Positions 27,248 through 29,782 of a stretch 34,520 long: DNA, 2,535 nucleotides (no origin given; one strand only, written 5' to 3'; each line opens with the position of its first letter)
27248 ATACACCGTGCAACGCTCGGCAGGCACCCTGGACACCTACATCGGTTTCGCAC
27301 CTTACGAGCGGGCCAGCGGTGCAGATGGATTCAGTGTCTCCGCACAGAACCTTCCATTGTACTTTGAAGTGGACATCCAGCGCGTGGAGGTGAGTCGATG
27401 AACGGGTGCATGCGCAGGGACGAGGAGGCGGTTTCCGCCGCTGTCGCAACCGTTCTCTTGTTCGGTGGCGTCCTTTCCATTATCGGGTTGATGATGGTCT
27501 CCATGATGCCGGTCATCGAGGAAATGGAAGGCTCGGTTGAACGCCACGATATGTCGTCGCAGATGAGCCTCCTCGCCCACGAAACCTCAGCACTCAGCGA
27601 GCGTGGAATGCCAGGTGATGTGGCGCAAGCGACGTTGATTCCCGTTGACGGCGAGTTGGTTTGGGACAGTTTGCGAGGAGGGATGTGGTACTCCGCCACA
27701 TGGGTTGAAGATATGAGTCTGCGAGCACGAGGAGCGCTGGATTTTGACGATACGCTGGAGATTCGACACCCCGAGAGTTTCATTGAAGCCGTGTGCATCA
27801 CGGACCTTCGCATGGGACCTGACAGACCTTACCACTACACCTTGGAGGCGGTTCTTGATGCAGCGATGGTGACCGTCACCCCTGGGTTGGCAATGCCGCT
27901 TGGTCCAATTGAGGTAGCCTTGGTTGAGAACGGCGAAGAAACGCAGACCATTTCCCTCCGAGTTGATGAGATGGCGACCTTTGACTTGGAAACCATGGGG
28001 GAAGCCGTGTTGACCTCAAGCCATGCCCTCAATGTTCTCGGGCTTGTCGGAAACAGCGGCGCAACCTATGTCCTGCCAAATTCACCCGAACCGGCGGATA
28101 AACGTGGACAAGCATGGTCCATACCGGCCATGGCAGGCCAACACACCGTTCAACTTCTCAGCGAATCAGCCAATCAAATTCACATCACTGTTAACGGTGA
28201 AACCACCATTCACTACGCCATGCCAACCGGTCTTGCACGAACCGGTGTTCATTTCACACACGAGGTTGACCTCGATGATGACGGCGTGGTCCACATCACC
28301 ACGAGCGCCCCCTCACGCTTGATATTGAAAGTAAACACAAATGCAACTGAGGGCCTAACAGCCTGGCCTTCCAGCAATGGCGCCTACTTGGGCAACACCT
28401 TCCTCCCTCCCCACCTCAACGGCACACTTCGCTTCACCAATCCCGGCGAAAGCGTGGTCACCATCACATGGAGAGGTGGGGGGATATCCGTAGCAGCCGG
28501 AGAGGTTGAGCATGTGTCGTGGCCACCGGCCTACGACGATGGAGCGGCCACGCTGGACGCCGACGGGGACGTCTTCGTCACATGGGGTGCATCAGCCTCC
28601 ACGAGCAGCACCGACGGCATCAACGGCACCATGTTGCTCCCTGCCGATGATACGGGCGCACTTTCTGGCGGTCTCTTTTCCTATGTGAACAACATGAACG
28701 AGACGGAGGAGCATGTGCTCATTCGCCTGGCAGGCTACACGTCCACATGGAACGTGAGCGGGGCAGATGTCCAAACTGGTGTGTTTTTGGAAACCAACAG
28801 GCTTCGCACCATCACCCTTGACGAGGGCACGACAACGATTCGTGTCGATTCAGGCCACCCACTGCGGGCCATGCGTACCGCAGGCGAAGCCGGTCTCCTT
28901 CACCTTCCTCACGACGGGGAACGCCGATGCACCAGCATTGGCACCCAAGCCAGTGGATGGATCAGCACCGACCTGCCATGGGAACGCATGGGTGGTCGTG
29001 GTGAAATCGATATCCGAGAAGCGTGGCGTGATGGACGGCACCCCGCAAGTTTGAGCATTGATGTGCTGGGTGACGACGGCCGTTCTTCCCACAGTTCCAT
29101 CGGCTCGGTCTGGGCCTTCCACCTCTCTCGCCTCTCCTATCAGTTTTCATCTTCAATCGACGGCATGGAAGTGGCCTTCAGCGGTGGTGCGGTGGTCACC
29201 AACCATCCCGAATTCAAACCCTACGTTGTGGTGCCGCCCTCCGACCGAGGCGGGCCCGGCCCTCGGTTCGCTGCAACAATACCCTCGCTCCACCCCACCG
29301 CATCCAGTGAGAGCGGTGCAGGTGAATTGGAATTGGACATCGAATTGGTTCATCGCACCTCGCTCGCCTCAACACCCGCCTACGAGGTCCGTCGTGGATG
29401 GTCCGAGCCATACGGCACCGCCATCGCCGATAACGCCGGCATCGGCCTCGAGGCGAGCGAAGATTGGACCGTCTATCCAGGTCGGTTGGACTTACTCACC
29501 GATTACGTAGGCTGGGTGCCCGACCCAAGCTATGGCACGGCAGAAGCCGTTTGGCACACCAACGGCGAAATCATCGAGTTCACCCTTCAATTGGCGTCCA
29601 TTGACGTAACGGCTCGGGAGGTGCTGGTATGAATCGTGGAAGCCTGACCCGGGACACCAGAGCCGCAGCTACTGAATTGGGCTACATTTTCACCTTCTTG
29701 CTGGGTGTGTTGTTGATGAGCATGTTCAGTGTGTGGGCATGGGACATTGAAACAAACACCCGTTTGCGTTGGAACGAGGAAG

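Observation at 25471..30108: Orphan operon: MBL-fold hydrolase plus three oversized class III-signal (pilin-like) proteins, with no pilus assembly genes nearby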

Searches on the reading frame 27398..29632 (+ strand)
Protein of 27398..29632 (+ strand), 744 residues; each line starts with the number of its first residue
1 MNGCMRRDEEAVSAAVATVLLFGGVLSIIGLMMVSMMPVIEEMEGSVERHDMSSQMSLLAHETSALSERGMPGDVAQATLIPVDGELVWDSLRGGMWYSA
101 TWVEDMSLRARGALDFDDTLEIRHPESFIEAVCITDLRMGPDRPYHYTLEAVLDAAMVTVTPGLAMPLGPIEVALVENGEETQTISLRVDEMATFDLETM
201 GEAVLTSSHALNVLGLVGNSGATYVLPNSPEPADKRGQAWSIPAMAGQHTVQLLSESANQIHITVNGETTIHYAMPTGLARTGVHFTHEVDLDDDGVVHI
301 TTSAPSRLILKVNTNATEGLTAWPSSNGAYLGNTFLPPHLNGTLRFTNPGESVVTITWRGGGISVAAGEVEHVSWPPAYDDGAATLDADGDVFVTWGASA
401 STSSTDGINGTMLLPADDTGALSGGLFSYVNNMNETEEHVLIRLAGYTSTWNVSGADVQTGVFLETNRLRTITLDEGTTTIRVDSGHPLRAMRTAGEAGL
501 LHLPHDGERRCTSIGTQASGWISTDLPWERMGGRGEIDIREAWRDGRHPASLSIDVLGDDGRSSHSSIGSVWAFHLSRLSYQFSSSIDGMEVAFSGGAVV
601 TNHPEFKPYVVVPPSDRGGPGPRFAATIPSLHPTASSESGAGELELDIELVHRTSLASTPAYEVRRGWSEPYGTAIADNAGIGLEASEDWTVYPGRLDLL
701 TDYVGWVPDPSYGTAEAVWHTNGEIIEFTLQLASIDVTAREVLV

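Call 8: search_protein_families(library=pfam, proteins=[window:27398-29632:+], max_evalue=0.1)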
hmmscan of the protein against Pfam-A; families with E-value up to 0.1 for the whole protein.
window:27398-29632:+ (744 aa): 1 family
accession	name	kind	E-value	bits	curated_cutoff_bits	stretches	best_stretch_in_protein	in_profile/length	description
PF23960.2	DUF7289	-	0.019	14.9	27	0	11-73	2-64/238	Family of unknown function (DUF7289)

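Call 9: search_protein_families(library=ncbifam, proteins=[window:27398-29632:+], max_evalue=0.1)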
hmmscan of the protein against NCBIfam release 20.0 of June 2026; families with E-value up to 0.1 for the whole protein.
window:27398-29632:+ (744 aa): 0 families

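Call 12: find_encoding_contigs(protein=window:27398-29632:+, flank=10000, max_places=6)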
Protein window:27398-29632:+ (744 aa): no gene with exactly this product is on record in the collection.

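Call 13: find_homologous_proteins(query=window:27398-29632:+)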
Query window:27398-29632:+ (744 aa): 486 proteins with E <= 0.001 among 8000 candidates; the best 120 are listed.
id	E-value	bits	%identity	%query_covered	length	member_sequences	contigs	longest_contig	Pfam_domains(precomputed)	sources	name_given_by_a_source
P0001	0.0e+0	1580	93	100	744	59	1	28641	-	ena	-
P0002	0.0e+0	1511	89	100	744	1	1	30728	-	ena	-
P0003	0.0e+0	1499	88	100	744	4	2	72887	-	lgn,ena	-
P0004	0.0e+0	1498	89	99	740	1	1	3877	-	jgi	jgi:hypothetical protein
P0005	0.0e+0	1495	88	100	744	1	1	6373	-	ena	-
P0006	0.0e+0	1494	88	100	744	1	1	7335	-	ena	-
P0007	0.0e+0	1494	88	100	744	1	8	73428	-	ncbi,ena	-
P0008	0.0e+0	1493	88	100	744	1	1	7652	-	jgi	-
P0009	0.0e+0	1492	88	100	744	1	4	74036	-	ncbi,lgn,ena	-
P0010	0.0e+0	1492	88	100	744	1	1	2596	-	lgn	-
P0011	0.0e+0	1491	88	100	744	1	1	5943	-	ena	-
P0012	0.0e+0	1491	88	100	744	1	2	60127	-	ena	-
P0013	0.0e+0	1491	88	100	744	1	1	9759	-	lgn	-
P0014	0.0e+0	1490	88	100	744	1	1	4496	-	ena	-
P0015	0.0e+0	1489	86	100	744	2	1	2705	-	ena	-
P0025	0.0e+0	1482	87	100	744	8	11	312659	-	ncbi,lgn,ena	-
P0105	4.4e-273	926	56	100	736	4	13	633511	PF23960.3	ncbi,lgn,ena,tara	tara:strand:- start:19306 stop:21516 length:2211 start_codon:yes stop_codon:yes gene_type:complete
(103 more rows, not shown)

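Call 14: find_encoding_contigs(protein=P0025, flank=10000, max_places=3)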
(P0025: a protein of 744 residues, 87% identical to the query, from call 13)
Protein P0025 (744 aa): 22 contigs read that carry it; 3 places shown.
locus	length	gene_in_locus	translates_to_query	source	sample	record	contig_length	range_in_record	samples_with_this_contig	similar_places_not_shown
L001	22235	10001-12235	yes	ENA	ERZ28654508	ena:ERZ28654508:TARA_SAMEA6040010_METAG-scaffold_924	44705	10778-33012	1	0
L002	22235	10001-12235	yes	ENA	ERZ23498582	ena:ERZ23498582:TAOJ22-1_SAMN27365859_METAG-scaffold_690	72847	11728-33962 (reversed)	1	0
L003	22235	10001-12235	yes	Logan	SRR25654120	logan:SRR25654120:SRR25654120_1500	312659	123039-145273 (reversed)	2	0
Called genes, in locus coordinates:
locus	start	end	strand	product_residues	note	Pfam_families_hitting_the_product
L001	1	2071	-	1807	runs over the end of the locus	-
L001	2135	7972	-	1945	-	-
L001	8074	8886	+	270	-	PF00753:Lactamase_B, PF23023:Anti-Pycsar_Apyc1, PF12706:Lactamase_B_2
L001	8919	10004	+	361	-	PF23960:DUF7289 (weak)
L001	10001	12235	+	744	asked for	-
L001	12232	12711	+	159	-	-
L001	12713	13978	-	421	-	PF14938:SNAP (faint), PF07719:TPR_2 (faint), PF14559:TPR_19 (faint), PF07721:TPR_4 (faint), PF13181:TPR_8 (faint), PF13424:TPR_12, PF13424:TPR_12, PF17874:TPR_MalT (weak), +2 more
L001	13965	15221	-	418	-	PF13191:AAA_16, PF13401:AAA_22 (weak)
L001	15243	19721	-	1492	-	PF17957:Big_7 (faint), PF13229:Beta_helix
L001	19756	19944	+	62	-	-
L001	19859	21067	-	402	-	PF00082:Peptidase_S8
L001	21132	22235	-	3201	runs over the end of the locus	PF02516:STT3, PF13620:CarboxypepD_reg (faint)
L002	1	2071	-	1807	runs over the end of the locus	-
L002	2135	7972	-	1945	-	-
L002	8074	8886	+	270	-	PF00753:Lactamase_B, PF23023:Anti-Pycsar_Apyc1, PF12706:Lactamase_B_2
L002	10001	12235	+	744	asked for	-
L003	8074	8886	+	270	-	PF00753:Lactamase_B, PF23023:Anti-Pycsar_Apyc1, PF12706:Lactamase_B_2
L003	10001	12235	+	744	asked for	-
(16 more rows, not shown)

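Call 15: find_encoding_contigs(protein=P0105, flank=10000, max_places=3)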
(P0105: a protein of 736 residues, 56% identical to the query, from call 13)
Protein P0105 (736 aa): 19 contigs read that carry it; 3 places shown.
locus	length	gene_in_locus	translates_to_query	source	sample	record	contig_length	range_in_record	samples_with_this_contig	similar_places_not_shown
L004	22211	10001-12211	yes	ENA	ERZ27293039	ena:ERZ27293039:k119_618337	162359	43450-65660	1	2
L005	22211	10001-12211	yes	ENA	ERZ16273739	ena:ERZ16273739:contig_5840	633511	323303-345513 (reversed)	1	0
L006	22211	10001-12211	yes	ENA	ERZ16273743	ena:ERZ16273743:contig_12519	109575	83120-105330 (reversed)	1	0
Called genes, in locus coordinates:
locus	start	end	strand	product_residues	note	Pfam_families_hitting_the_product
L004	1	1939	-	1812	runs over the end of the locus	-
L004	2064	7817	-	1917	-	-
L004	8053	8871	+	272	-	PF00753:Lactamase_B, PF23023:Anti-Pycsar_Apyc1, PF12706:Lactamase_B_2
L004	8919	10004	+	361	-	PF23960:DUF7289 (faint)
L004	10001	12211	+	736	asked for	PF23960:DUF7289 (faint)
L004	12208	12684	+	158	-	-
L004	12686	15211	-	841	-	PF13191:AAA_16, PF13401:AAA_22 (weak), PF07719:TPR_2 (faint), PF13374:TPR_10 (faint), PF17874:TPR_MalT (weak), PF13424:TPR_12, PF17874:TPR_MalT (weak), PF13424:TPR_12 (weak), +5 more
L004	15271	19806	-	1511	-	PF13229:Beta_helix (weak), PF17957:Big_7 (faint)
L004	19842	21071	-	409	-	PF00082:Peptidase_S8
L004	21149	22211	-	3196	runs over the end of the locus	PF02516:STT3, PF13620:CarboxypepD_reg (faint)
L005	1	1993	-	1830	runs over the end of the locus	-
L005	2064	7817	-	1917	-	-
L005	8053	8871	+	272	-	PF00753:Lactamase_B, PF23023:Anti-Pycsar_Apyc1, PF12706:Lactamase_B_2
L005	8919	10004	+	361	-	PF23960:DUF7289 (faint)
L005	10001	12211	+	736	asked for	PF23960:DUF7289 (faint)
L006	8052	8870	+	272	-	PF00753:Lactamase_B, PF23023:Anti-Pycsar_Apyc1, PF12706:Lactamase_B_2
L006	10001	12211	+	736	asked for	PF23960:DUF7289 (faint)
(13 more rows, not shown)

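Call 21: search_solved_structures(query=window:27398-29632:+, max_evalue=1)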
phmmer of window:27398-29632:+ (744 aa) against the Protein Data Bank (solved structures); distinct sequences matched with E-value up to 1: 2.
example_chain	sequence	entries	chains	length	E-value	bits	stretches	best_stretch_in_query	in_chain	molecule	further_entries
6w4y_A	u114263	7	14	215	0.52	11.4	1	512-617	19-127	JTO light chain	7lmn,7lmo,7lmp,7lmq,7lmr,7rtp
6mg4_A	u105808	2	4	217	0.52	11.4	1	512-616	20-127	JTO light chain | Light chain JTO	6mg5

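Call 23: find_related_loci(query=A1, collection=genome_contigs, flank=10000)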
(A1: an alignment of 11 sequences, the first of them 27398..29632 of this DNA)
Query A1 (744 aa) in genome_contigs; peptide patterns used: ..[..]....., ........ (x = any residue, [..] = any of these).
238 stretches matched a pattern; 218 encode a relative of the query (tblastn E <= 1e-3); the best 80 are kept; 80 distinct loci.
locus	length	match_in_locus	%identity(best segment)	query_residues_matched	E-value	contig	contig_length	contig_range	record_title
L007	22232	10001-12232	87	1-744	0e+0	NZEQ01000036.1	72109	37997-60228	MAG: Verrucomicrobiales bacterium isolate ARS100 5735, whole genome shotgun sequence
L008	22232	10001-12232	84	1-744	0e+0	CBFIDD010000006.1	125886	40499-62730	MAG: Poseidonia sp. isolate Co_bin_387_strict genome assembly, contig: Co_bin_387_strict_c6, whole genome shotgun sequen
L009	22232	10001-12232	82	1-744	0e+0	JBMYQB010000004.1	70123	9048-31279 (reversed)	MAG: Poseidonia sp. isolate ME_XS_2305_bin_45 ME_XS_2305_bin_45_3, whole genome shotgun sequence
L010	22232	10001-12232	82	1-744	0e+0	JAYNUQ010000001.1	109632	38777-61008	MAG: Candidatus Poseidoniales archaeon isolate 139536_S27_maxbin_bins.tsv.039 NODE_36_length_109632_cov_11.084260, whole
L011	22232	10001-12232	79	1-744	0e+0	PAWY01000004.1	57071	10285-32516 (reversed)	MAG: Methanobacteriota archaeon isolate SAT1329 155580, whole genome shotgun sequence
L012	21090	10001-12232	79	1-744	0e+0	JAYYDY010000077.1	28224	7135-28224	MAG: Thermoplasmatota archaeon isolate XS_MAG49 XS_MAG49_0077, whole genome shotgun sequence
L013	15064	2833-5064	78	1-744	0e+0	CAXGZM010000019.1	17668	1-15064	MAG TPA_asm: uncultured euryarchaeote isolate SRR12479814_binner13_Refined_2 genome assembly, contig: ERZ4874012.115, wh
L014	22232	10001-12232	78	1-744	0e+0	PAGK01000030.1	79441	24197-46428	MAG: Methanobacteriota archaeon isolate MED790 47181, whole genome shotgun sequence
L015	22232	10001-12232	78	1-744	0e+0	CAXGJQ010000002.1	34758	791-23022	MAG TPA_asm: uncultured Candidatus Poseidoniales archaeon isolate ERR315856_concoct_3 genome assembly, contig: ERZ677869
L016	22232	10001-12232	79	1-744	0e+0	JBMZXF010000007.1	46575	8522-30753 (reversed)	MAG: Poseidonia sp. isolate ME_XS_2302_4_bin_75 ME_XS_2302_4_bin_75_6, whole genome shotgun sequence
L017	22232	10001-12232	79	1-744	0e+0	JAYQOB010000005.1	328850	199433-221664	MAG: Candidatus Poseidoniales archaeon isolate SD4486_NP_concoct_bins.tsv.099_sub contig_7005_pilon, whole genome shotgu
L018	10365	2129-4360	78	1-744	0e+0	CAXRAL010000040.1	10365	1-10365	MAG: Candidatus Poseidoniaceae archaeon isolate YZ09aB_8.77 genome assembly, contig: k141_841816, whole genome shotgun s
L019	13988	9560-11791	78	1-744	0e+0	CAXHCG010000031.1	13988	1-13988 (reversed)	MAG TPA_asm: uncultured Candidatus Poseidoniales archaeon isolate SRR12479975_maxbin2_4 genome assembly, contig: ERZ4874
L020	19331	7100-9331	76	1-744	0e+0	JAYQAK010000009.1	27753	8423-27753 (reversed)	MAG: Poseidonia sp. isolate 139585_S186_metabat_bins_sspec.tsv.121_sub NODE_1460_length_27753_cov_6.310600, whole genome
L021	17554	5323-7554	76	1-744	0e+0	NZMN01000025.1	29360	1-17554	MAG: Methanobacteriota archaeon isolate IN1219 31132, whole genome shotgun sequence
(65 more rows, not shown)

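Call 43: search_protein_families(library=padloc, proteins=[window:27398-29632:+], max_evalue=0.01)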
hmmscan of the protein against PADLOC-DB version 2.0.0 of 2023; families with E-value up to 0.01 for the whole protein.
window:27398-29632:+ (744 aa): 0 families

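Call 50: search_protein_representatives(alignment_id=A1)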
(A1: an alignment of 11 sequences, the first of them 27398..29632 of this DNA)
Query: 11 sequences, 744 profile positions. Proteins with E-value up to 0.001 (for the whole library): 132; up to 1e-10: 99; up to 1e-30: 42. The best 132 are listed.
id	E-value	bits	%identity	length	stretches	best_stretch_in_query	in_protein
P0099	0.0e+00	1317.4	-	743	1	2-744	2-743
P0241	1.3e-241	820.4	-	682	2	3-435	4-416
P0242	3.2e-231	786.1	-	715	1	4-741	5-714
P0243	9.2e-212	721.7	-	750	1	3-741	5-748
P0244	1.1e-196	671.9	-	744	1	7-740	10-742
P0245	4.1e-173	593.9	-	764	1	2-742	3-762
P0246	1.3e-172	592.3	-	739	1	6-739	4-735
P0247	3.4e-156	538.0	-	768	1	6-738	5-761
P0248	4.4e-155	534.3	-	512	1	205-742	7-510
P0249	9.1e-151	520.0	-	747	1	5-741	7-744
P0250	6.7e-145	500.7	-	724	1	32-739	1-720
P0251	6.7e-143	494.1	-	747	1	1-739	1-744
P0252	1.0e-142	493.4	-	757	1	4-738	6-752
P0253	1.4e-141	489.7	-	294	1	521-744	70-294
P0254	1.5e-122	426.8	-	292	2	453-655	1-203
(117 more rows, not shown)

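Call 51: list_cluster_members(proteins=[P0242, P0243, P0244, P0245, P0246, P0247, P0249, P0250, P0251, P0252])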
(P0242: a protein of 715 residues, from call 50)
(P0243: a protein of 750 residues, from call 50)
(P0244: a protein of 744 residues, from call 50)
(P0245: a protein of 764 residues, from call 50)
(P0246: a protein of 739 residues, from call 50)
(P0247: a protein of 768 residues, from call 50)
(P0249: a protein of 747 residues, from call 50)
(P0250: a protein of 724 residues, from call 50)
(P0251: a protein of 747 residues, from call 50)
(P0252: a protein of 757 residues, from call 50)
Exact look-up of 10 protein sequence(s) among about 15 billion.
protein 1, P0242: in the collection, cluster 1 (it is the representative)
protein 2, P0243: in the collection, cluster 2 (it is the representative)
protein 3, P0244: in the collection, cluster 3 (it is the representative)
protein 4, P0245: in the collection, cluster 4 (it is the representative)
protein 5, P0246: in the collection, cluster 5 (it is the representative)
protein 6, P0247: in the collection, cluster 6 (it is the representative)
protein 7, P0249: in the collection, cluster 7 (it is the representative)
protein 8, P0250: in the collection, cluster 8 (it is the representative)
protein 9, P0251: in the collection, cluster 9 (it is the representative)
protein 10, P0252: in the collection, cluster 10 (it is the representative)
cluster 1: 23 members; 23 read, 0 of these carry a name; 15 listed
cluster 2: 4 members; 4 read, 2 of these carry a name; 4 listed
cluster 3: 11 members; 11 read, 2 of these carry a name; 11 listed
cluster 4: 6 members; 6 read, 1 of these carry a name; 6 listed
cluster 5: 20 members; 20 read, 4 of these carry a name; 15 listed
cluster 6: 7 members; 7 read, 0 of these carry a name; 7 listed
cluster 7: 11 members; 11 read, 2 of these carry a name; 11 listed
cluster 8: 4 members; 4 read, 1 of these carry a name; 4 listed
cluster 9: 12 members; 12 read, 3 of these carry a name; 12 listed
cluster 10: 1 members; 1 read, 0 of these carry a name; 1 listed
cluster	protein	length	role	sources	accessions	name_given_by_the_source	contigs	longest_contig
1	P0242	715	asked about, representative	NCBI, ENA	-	-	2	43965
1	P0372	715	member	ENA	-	-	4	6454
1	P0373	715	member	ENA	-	-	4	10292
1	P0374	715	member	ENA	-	-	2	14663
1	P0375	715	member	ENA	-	-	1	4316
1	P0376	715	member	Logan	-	-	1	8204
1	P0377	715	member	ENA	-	-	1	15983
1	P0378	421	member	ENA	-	-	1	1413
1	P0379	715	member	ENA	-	-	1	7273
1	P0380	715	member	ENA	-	-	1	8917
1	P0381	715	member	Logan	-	-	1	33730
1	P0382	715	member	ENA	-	-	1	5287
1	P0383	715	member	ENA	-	-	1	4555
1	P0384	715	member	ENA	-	-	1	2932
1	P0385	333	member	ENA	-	-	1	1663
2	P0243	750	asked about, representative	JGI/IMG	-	hypothetical protein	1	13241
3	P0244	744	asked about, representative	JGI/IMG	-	-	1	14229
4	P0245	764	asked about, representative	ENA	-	-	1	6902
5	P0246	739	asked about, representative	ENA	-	-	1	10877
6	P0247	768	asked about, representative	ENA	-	-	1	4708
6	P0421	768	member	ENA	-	-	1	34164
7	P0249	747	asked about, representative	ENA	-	-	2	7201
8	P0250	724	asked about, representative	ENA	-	-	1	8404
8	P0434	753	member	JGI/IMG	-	hypothetical protein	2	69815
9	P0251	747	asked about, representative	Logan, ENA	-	-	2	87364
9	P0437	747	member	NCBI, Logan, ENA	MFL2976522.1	MAG: hypothetical protein ACJZ49_03125 [Candidatus Thalassarchaeaceae archaeon]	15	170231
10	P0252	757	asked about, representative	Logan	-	-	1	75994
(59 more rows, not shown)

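Call 52: find_encoding_contigs(protein=P0437, flank=10000, max_places=2)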
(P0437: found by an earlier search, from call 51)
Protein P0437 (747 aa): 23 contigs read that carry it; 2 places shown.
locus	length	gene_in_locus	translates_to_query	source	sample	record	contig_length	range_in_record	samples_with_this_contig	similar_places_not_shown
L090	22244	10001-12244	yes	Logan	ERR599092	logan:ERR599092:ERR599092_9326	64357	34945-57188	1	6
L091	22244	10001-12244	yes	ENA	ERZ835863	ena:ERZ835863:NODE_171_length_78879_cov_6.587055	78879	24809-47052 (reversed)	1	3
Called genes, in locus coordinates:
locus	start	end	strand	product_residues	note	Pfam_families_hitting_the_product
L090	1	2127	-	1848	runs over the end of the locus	-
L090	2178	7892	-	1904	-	-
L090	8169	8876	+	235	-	PF00753:Lactamase_B, PF12706:Lactamase_B_2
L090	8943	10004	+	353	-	-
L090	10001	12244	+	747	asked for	-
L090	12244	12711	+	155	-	-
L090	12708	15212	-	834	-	PF13191:AAA_16 (weak), PF13176:TPR_7 (faint), PF00515:TPR_1 (faint), PF13424:TPR_12, PF09976:TPR_21 (weak), PF17874:TPR_MalT, PF13424:TPR_12 (weak), PF13432:TPR_16 (weak), +4 more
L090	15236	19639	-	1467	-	PF13229:Beta_helix (weak), PF17957:Big_7 (weak)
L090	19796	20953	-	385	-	PF00082:Peptidase_S8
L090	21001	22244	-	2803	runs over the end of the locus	?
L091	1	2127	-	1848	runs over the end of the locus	-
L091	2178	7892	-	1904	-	-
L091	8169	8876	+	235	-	PF00753:Lactamase_B, PF12706:Lactamase_B_2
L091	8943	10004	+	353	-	-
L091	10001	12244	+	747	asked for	-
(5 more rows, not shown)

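Call 61: predict_structure(alignment_id=A4)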
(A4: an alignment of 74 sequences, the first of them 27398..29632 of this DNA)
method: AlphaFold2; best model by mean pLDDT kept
length: 744 residues; sequences in the alignment: 74
mean_pLDDT: 67.2   pTM: 0.66
mean pLDDT of the five models: 67.2, 65.9, 64.6, 62.1, 58.8
residues with pLDDT >= 90: 245; 70-90: 171; 50-70: 55; < 50: 273
segments of 3 or more residues with pLDDT < 50: 1-96, 231-235, 576-744
pLDDT, mean of each block of 10 residues (from residue 1): 39 42 38 35 32 36 37 44 36 45 58 63 77 76 81 93 58 88 86 91 88 93 84 61 94 91 89 88 92 92 91 90 91 94 94 93 94 85 89 93 86 94 94 85 93 88 89 90 94 92 89 83 84 68 73 82 81 53 40 27 26 27 30 32 43 31 36 43 36 32 32 32 28 27 28
secondary structure, 60 per line:
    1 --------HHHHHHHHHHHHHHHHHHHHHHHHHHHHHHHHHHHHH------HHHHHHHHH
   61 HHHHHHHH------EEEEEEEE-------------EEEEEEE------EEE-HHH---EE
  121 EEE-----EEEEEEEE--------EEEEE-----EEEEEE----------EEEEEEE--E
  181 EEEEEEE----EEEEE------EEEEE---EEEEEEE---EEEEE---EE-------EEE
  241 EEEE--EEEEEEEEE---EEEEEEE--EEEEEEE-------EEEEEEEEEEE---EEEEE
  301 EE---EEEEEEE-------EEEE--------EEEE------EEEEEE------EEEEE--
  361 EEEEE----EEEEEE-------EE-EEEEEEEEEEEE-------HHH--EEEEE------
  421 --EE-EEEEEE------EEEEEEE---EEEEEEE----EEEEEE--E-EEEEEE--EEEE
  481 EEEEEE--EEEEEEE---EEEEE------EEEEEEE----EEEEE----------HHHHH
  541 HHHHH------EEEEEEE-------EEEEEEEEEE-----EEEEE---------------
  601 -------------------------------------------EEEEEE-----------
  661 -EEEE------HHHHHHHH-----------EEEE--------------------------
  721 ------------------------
elements in order (helices of 4 or more, strands of 3 or more residues): H9-45 H52-68 E75-82 E96-102 E109-111 E119-123 E129-136 E145-149 E155-160 E171-177 E180-187 E192-196 E203-207 E211-217 E221-225 E238-244 E247-255 E259-265 E268-274 E282-292 E296-302 E306-312 E320-323 E332-335 E342-347 E354-358 E361-365 E370-375 E386-397 E410-414 E426-431 E438-444 E448-454 E459-464 E469-474 E477-486 E489-495 E499-503 E510-516 E521-525 H536-545 E552-558 E566-575 E581-585 E644-649 E662-665 H672-679 E691-694
